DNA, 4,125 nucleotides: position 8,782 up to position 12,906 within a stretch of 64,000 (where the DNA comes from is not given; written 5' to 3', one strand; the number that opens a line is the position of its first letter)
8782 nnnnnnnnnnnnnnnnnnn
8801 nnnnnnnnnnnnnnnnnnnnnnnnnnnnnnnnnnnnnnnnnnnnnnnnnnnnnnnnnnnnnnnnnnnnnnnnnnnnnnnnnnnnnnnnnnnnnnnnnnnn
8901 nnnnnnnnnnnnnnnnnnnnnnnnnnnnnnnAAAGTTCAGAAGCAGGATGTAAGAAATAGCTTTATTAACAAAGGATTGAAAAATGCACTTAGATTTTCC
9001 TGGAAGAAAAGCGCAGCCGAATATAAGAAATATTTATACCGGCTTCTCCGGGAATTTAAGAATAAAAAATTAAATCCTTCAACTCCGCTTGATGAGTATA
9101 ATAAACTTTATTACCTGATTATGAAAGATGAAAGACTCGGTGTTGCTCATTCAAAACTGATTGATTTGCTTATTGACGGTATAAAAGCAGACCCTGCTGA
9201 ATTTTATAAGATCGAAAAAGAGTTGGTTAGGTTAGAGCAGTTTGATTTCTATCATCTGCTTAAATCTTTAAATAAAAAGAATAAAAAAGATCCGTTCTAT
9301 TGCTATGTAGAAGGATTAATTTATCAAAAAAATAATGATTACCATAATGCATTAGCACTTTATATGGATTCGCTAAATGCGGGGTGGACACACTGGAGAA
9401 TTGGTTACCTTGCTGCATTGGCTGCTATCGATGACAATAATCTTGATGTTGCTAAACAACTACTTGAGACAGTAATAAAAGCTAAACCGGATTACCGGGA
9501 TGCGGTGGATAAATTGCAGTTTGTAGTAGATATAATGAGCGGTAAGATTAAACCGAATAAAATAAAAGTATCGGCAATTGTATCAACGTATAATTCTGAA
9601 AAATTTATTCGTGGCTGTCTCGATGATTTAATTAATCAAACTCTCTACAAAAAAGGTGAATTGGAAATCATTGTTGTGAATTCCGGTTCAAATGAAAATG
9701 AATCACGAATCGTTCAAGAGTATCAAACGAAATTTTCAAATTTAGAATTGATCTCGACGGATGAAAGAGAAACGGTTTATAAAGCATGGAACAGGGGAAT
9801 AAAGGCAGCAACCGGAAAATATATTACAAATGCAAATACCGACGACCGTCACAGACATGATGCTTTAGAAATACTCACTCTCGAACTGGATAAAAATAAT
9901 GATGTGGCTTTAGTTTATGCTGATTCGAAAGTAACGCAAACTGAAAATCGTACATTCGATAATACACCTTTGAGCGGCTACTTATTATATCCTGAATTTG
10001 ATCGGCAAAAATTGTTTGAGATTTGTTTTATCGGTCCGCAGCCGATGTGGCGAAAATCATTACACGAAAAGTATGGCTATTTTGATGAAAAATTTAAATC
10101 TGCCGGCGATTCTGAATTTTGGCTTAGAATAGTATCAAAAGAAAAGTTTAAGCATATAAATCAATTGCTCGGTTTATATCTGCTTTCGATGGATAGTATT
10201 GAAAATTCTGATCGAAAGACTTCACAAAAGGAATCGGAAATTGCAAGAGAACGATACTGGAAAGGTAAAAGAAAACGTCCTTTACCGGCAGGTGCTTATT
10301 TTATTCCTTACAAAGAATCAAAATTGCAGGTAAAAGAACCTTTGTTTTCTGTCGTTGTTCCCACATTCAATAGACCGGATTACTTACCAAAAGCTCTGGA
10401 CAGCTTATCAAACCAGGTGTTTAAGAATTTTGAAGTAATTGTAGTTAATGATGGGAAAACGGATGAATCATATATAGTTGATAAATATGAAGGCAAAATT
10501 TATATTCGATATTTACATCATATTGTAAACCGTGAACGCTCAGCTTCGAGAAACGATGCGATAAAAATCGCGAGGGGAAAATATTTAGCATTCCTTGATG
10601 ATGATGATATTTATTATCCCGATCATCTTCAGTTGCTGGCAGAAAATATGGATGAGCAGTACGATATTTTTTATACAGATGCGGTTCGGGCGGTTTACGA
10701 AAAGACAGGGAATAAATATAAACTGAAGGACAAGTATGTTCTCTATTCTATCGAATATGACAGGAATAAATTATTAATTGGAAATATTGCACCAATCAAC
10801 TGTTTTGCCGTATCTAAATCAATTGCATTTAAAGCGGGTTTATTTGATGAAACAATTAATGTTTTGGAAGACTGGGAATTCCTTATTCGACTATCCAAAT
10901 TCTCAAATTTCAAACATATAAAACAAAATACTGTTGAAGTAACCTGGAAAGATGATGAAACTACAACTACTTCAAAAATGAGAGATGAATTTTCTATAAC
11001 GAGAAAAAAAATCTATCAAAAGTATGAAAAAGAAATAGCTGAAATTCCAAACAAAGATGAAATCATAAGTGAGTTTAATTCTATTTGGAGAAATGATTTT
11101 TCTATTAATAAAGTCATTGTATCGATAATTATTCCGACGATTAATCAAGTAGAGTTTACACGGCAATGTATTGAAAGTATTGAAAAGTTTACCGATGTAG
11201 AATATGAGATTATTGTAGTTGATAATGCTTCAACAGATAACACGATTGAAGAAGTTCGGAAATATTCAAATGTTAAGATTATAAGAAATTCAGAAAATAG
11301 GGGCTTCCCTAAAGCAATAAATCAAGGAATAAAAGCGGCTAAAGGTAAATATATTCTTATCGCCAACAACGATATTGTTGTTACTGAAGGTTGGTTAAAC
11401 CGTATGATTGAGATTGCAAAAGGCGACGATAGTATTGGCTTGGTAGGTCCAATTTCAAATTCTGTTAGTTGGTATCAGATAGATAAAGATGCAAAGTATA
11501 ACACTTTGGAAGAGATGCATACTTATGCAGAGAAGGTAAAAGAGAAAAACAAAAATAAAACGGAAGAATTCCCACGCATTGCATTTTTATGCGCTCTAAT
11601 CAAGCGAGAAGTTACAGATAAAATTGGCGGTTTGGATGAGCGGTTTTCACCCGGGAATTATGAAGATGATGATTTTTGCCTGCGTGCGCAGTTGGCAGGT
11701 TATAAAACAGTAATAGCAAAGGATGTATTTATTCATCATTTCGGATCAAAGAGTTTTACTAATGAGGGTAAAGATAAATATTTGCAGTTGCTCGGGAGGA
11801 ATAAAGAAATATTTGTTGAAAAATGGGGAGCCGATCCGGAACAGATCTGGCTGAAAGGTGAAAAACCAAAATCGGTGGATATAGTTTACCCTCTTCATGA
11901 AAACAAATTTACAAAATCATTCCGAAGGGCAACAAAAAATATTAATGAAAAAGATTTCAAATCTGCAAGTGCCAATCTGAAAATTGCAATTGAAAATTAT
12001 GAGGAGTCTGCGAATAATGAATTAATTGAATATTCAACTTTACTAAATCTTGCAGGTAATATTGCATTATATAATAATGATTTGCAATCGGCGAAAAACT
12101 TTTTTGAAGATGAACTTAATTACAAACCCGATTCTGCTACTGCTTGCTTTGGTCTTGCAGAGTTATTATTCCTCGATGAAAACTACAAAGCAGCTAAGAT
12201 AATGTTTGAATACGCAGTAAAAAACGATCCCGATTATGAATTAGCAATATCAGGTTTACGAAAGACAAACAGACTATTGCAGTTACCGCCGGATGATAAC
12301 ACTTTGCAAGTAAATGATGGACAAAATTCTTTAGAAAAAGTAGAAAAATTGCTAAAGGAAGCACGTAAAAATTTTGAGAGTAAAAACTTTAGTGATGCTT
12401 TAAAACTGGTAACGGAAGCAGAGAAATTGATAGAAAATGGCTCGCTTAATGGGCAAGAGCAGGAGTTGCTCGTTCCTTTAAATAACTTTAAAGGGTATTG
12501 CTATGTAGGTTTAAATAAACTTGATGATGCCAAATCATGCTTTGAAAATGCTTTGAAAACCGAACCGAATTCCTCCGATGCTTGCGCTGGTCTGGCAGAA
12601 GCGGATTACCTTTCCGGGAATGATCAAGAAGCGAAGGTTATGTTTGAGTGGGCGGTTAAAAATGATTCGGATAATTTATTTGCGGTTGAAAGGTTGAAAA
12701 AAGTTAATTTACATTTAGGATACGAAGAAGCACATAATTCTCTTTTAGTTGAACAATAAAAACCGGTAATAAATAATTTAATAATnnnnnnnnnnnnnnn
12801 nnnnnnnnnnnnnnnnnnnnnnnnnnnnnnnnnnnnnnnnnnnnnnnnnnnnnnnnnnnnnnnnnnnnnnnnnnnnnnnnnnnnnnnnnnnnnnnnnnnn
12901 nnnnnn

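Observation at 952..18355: Three-gene TPR-glycosyltransferase island abuts the sigma-28 flagellin gene: candidate novel flagellin glycosylation system without Maf or nonulosonic-acid genes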

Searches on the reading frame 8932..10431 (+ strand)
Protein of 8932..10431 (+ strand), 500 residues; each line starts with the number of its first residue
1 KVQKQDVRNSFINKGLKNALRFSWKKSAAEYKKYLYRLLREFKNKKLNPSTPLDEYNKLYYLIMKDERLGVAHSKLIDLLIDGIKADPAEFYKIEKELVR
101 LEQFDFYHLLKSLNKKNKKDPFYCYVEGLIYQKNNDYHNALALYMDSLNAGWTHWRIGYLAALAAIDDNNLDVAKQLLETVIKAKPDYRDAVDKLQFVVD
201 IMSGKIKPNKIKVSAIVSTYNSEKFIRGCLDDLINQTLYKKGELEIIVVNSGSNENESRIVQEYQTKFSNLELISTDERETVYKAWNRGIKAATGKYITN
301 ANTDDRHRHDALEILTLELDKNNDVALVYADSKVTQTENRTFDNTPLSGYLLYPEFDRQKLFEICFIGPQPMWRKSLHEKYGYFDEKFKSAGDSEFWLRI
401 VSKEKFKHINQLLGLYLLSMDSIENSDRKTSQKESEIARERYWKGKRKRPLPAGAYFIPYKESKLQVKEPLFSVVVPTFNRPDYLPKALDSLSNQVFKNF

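Call 5: search_protein_families(library=pfam, proteins=[window:8932-10431:+], max_evalue=0.001)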
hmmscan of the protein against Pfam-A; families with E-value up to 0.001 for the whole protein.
window:8932-10431:+ (500 aa): 3 families
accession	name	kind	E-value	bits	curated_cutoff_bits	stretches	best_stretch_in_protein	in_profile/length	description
PF00535.33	Glycos_transf_2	-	3.4e-32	112.1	23.3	1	214-361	1-146/168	Glycosyl transferase family 2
PF13641.12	Glyco_tranf_2_3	-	2.1e-07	31.6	27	1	213-313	3-105/230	Glycosyltransferase like family 2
PF10111.15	Glyco_tranf_2_2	-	3.1e-07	30.6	27.3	1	216-406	3-205/276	Glycosyltransferase like family 2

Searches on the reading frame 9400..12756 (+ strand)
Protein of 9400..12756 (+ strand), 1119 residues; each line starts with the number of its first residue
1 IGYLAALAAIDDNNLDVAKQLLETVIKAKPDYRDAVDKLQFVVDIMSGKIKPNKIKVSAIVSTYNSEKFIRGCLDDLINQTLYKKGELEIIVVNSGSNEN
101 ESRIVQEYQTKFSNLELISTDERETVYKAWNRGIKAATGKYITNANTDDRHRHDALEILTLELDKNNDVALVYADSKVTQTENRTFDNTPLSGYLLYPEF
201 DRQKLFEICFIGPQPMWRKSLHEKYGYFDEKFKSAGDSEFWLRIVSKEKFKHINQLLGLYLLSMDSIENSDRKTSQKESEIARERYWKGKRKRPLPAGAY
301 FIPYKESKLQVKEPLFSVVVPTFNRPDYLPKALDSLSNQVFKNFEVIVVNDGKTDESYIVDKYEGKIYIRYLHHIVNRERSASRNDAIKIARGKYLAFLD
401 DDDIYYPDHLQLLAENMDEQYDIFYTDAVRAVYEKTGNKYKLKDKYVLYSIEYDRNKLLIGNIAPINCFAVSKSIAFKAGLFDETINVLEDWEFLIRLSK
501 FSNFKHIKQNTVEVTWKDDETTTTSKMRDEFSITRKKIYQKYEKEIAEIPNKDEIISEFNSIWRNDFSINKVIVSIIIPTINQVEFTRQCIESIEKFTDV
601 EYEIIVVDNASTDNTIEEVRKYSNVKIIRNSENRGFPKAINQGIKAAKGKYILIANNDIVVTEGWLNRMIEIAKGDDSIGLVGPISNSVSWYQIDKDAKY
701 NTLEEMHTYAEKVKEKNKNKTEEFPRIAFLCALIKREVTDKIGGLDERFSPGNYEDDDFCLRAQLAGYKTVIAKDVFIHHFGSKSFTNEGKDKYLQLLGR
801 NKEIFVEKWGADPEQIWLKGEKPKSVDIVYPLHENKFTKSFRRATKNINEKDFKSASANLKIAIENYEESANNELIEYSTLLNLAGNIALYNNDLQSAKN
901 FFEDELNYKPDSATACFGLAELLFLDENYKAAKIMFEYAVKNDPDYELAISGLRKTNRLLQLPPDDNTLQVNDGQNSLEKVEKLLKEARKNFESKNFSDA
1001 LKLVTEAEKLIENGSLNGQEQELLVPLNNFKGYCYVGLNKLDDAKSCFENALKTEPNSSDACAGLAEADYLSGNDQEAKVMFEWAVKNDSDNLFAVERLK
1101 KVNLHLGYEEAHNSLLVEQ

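Call 18: search_protein_families(library=ncbifam, proteins=[window:9400-12756:+], max_evalue=0.001)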
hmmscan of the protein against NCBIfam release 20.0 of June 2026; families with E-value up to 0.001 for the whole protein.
window:9400-12756:+ (1119 aa): 36 families (the best 25 are shown)
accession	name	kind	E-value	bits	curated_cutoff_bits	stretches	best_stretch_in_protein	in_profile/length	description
NF007482.0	PRK10073.1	equivalog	1e-58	199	423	3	312-437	4-130/334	glycosyltransferase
NF041875.1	EPS_EpsD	equivalog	1.1e-48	166.3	370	3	317-501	2-192/325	exopolysaccharide biosynthesis glycosyltransferase EpsD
NF047683.1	TeichurnBiosyTuaG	equivalog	3.8e-43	147.9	400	3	312-426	4-120/252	teichuronic acid biosynthesis protein TuaG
TIGR03965.1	mycofact_glyco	equivalog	8.6e-43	146.9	280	3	574-769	76-269/467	mycofactocin biosynthesis glycosyltransferase MftF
TIGR03937.1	PgaC_IcaA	equivalog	3.3e-35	121.8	422.3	3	310-420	41-153/407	poly-beta-1,6-N-acetyl-D-glucosamine synthase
NF053739.1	GlytfEpsEBac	equivalog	1.6e-33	115.9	450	3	574-673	3-107/265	glycosyltransferase EpsE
TIGR04283.1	glyco_like_mftF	equivalog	4.5e-33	114.7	182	3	574-674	1-98/221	TIGR04283 family arsenosugar biosynthesis glycosyltransferase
NF007453.0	PRK10018.1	equivalog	1e-32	113.9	382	3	312-527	4-219/280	colanic acid biosynthesis glycosyltransferase WcaA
NF038302.1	EPS_HpsE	equivalog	1.1e-31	110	300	3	316-411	3-105/307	hormogonium polysaccharide biosynthesis glycosyltransferase HpsE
TIGR04017.1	WcaA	equivalog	6.3e-31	108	495.75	3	312-524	3-215/279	colanic acid biosynthesis glycosyltransferase WcaA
NF050050.1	ProtGlycPglI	equivalog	2e-30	106.2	500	3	314-427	2-118/306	GalNAc(5)-diNAcBac-PP-undecaprenol beta-1,3-glucosyltransferase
TIGR03111.1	glyc2_xrt_Gpos1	hypoth_equivalog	3.7e-29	101.8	363.95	3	56-171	50-164/439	TIGR03111 family XrtG-associated glycosyltransferase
NF041394.1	GtaseAglG_Halo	equivalog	4.8e-27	95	440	3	574-748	5-177/304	glucosyl-dolichyl phosphate glucuronosyltransferase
NF038299.1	EPS_HpsN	equivalog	1.1e-24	87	425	2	573-783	2-223/317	hormogonium polysaccharide biosynthesis glycosyltransferase HpsN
TIGR04009.1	wcaE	equivalog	2.2e-24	86.1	369.2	3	83-198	29-141/248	colanic acid biosynthesis glycosyltransferase WcaE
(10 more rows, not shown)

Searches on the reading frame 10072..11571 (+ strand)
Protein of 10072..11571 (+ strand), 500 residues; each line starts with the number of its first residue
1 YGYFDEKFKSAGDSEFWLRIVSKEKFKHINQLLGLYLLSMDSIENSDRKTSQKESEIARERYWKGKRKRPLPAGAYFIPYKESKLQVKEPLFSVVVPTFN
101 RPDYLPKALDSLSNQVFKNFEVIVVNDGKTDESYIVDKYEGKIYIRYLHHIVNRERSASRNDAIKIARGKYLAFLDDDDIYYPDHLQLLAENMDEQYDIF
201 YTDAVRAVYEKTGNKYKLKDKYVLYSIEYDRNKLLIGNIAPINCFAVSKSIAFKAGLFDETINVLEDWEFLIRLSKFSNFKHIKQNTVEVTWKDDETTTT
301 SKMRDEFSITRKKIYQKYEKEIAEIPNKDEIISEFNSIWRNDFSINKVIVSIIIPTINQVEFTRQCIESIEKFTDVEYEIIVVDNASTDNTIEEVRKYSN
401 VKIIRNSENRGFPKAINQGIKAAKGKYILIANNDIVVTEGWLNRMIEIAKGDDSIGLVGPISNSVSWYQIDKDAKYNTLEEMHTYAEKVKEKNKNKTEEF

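Call 5: search_protein_families(library=pfam, proteins=[window:10072-11571:+], max_evalue=0.001)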
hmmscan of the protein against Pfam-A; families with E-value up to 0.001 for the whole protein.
window:10072-11571:+ (500 aa): 4 families
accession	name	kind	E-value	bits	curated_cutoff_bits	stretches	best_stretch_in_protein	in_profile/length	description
PF00535.33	Glycos_transf_2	-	3.6e-62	209.7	23.3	2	93-246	1-158/168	Glycosyl transferase family 2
PF13641.12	Glyco_tranf_2_3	-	1.5e-20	74.7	27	2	92-201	3-120/230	Glycosyltransferase like family 2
PF10111.15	Glyco_tranf_2_2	-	1.9e-17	64.1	27.3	2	113-297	20-220/276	Glycosyltransferase like family 2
PF13704.12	Glyco_tranf_2_4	-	1.4e-05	25.9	27.5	0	379-411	21-53/98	Glycosyl transferase family 2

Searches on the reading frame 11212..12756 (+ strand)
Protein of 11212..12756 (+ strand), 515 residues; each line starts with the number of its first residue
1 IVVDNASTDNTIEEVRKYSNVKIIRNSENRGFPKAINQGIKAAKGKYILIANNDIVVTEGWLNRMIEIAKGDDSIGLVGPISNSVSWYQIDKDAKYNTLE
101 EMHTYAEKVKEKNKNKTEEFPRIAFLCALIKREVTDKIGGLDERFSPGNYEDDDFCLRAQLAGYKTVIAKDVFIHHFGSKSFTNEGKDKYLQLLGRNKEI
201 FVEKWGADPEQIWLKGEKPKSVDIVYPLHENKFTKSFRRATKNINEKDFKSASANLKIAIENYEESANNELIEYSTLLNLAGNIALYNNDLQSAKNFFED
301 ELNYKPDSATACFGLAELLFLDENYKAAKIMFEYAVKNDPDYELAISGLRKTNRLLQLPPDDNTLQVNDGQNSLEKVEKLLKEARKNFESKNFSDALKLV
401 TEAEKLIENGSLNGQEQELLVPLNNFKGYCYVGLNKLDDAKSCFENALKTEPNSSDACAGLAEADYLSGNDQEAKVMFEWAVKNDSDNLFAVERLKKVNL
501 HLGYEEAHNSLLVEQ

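Call 5: search_protein_families(library=pfam, proteins=[window:11212-12756:+], max_evalue=0.001)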
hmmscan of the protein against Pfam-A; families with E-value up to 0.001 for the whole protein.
window:11212-12756:+ (515 aa): 13 families
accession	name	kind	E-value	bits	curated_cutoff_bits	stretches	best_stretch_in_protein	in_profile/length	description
PF00535.33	Glycos_transf_2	-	4.6e-22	79.2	23.3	1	1-138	31-167/168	Glycosyl transferase family 2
PF14559.12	TPR_19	-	2.7e-12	47.2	25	2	435-487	5-57/68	Tetratricopeptide repeat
PF13641.12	Glyco_tranf_2_3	-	1.1e-11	45.7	27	1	6-182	42-217/230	Glycosyltransferase like family 2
PF07719.23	TPR_2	-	1.9e-11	43.6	27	0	426-453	6-33/34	Tetratricopeptide repeat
PF10111.15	Glyco_tranf_2_2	-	1.4e-09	38.3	27.3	1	1-202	33-243/276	Glycosyltransferase like family 2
PF13432.12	TPR_16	-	1.9e-09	38.2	32.7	1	281-342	3-64/65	Tetratricopeptide repeat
PF13181.12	TPR_8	-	3.9e-08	33.3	25.7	0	424-453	4-33/34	Tetratricopeptide repeat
PF13424.12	TPR_12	-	6e-07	30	30.1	0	247-302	17-72/77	Tetratricopeptide repeat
PF23914.1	TPR_CcmH_CycH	-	8.3e-07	29.4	42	0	431-493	60-125/158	Cytochrome c-type biogenesis protein H TPR domain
PF13712.12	Glyco_tranf_2_5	-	9.8e-06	25.9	27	1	23-187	32-201/210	Glycosyltransferase like family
PF13428.12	TPR_14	-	2.4e-05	25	23.5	0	429-463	9-43/44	Tetratricopeptide repeat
PF00515.34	TPR_1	-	2.6e-05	24.3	27.8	0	427-453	7-33/34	Tetratricopeptide repeat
PF25062.1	ARM_TT21_N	-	0.00035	20.8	40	0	273-345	133-204/222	Tetratricopeptide repeat protein 21 N-terminal ARM repeat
